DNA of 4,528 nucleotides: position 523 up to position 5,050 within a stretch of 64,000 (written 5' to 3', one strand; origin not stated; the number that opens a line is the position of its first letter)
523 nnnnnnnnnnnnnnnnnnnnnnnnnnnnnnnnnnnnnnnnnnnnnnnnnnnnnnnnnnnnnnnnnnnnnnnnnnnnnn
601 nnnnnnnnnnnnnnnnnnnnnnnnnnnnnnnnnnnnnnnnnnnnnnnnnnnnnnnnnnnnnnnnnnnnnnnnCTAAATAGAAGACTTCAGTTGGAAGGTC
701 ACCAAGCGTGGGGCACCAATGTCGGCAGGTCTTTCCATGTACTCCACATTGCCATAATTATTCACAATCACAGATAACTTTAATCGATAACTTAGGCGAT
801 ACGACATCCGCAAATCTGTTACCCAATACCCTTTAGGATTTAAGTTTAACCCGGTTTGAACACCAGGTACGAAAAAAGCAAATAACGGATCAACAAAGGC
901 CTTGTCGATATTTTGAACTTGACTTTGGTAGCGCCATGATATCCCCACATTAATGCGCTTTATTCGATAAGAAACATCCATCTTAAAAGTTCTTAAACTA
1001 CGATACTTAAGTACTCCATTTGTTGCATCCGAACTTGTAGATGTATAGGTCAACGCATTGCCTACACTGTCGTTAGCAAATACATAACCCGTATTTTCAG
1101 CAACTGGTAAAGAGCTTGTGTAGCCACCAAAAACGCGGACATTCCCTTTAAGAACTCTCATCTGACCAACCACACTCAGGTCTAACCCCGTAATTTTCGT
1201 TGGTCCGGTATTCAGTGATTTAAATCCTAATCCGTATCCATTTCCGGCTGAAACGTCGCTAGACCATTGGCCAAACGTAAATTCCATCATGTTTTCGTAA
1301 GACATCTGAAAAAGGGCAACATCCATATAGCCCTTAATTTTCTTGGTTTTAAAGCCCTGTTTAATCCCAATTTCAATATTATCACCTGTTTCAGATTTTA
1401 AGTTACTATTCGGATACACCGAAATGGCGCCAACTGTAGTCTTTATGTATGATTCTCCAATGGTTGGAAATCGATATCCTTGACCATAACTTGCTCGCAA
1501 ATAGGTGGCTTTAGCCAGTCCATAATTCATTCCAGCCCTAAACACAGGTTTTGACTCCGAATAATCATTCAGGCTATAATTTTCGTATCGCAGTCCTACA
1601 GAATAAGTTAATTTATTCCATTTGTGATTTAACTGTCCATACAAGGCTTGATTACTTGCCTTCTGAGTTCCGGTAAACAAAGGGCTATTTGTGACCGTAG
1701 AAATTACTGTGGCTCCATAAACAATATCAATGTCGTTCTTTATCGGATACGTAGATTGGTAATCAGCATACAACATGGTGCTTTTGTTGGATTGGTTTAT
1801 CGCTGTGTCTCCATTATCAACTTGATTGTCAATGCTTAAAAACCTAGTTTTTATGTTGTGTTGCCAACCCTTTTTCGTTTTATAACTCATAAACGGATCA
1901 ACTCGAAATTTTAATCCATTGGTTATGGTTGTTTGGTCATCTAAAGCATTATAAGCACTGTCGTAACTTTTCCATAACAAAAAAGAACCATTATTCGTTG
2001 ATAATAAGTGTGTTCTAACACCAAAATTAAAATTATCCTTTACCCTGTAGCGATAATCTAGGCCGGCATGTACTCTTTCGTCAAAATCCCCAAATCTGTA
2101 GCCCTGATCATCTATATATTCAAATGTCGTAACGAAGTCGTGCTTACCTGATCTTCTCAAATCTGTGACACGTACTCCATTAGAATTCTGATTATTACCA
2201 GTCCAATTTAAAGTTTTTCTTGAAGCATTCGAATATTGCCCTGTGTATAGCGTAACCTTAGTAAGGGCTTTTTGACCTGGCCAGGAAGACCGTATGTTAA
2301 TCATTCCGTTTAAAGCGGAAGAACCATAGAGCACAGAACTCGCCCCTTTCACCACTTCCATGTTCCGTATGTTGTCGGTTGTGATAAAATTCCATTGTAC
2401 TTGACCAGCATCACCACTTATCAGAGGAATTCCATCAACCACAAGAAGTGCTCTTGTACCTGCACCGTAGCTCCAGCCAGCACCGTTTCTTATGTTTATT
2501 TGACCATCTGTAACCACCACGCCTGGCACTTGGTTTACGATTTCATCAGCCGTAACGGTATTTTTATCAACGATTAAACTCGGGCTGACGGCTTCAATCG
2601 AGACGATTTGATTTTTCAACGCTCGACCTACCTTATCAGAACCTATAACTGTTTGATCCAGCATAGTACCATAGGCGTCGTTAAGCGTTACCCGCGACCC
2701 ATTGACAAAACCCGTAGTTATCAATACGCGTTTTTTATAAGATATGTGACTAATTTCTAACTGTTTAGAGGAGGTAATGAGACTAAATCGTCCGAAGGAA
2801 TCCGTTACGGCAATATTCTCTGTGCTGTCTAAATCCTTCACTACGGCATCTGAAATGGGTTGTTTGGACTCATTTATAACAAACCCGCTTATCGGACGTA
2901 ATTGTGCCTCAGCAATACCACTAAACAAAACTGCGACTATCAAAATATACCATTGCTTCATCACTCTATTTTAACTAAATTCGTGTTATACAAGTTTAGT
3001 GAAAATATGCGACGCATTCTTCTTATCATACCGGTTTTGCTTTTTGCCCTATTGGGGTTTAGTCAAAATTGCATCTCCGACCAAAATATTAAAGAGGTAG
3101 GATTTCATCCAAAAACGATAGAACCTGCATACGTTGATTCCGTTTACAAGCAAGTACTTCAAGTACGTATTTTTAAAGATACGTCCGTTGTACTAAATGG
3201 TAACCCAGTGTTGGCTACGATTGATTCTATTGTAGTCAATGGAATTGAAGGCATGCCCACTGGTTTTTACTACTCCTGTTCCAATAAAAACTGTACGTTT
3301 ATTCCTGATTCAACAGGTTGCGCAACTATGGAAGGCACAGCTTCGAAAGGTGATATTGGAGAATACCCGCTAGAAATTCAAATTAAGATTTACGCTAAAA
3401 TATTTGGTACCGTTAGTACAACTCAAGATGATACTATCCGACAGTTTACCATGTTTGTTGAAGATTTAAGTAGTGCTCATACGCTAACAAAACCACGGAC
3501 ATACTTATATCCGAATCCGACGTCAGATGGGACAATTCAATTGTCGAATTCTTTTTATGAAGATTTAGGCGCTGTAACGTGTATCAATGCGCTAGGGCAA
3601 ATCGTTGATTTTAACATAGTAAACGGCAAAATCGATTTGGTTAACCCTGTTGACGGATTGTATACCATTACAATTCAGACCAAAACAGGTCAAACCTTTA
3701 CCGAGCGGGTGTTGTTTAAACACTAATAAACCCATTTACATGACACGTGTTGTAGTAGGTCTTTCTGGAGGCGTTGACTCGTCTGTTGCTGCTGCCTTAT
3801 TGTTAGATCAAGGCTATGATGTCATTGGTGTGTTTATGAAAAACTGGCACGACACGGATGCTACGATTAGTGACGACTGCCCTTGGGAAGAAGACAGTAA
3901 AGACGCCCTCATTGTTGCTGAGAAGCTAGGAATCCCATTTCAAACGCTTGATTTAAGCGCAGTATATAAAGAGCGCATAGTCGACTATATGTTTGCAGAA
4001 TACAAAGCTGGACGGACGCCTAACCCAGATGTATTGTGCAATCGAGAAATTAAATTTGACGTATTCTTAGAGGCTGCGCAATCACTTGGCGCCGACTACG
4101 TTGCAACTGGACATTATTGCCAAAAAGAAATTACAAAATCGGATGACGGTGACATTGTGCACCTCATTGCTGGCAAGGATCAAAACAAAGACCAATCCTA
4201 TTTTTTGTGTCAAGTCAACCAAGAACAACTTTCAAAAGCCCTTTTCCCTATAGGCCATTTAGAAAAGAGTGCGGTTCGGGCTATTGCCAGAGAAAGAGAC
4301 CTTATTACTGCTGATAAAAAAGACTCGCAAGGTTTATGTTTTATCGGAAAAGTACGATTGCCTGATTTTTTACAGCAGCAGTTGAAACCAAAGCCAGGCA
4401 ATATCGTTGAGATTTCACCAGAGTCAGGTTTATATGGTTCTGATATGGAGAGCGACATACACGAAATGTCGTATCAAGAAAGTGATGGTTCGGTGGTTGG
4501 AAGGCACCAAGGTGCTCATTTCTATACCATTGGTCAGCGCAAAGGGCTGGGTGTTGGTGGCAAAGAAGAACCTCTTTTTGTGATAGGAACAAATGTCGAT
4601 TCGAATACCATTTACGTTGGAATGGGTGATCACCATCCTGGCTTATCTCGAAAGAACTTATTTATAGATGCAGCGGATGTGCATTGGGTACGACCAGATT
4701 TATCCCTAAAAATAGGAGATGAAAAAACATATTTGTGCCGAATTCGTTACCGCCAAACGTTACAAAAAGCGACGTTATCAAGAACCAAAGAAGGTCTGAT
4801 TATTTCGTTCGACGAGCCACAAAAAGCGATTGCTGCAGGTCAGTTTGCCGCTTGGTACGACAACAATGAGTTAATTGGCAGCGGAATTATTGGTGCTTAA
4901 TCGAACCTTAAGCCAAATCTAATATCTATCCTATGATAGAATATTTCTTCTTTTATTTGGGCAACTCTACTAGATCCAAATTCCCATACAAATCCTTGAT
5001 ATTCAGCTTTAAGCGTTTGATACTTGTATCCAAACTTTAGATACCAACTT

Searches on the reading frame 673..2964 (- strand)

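Call 48: search_protein_families(library=pfam, proteins=[window:673-2964:-], max_evalue=0.000001)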
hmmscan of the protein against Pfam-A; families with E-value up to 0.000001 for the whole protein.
window:673-2964:- (763 aa): 2 families
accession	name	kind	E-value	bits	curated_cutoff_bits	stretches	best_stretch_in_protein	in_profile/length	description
PF00593.30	TonB_dep_Rec_b-barrel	-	1.9e-35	124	27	1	253-736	23-435/436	TonB dependent receptor-like, beta-barrel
PF07715.20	Plug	-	6.2e-17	62.5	23.9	1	117-220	3-106/107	TonB-dependent Receptor Plug Domain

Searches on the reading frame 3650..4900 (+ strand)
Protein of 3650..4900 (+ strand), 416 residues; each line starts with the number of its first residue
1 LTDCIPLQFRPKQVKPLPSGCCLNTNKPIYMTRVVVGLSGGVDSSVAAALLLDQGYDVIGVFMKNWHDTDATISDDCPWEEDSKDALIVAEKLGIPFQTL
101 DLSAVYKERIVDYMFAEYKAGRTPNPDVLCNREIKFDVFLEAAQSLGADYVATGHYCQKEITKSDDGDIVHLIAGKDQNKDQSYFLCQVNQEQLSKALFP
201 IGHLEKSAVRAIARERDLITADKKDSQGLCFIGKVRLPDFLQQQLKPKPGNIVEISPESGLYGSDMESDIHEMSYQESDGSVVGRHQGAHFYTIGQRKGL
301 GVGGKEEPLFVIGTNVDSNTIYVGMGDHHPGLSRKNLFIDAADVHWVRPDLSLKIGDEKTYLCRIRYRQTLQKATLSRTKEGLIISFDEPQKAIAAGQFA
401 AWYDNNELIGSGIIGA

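Call 48: search_protein_families(library=pfam, proteins=[window:3650-4900:+], max_evalue=0.000001)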
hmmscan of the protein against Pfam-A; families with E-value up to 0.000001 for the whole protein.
window:3650-4900:+ (416 aa): 4 families
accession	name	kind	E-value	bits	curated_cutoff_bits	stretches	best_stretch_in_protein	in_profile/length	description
PF03054.22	tRNA_Me_trans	-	1.1e-78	263.9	20.6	1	33-234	2-202/202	tRNA methyl transferase HUP domain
PF20259.3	tRNA_Me_trans_M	-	5.4e-20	71.2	27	1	239-324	2-65/66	tRNA methyl transferase PRC-barrel domain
PF20258.4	tRNA_Me_trans_C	-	3.1e-16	59.9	20.6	1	341-414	6-77/77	Aminomethyltransferase beta-barrel domain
PF02540.23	NAD_synthase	-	3.3e-08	33.4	21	1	32-107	19-86/242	NAD synthase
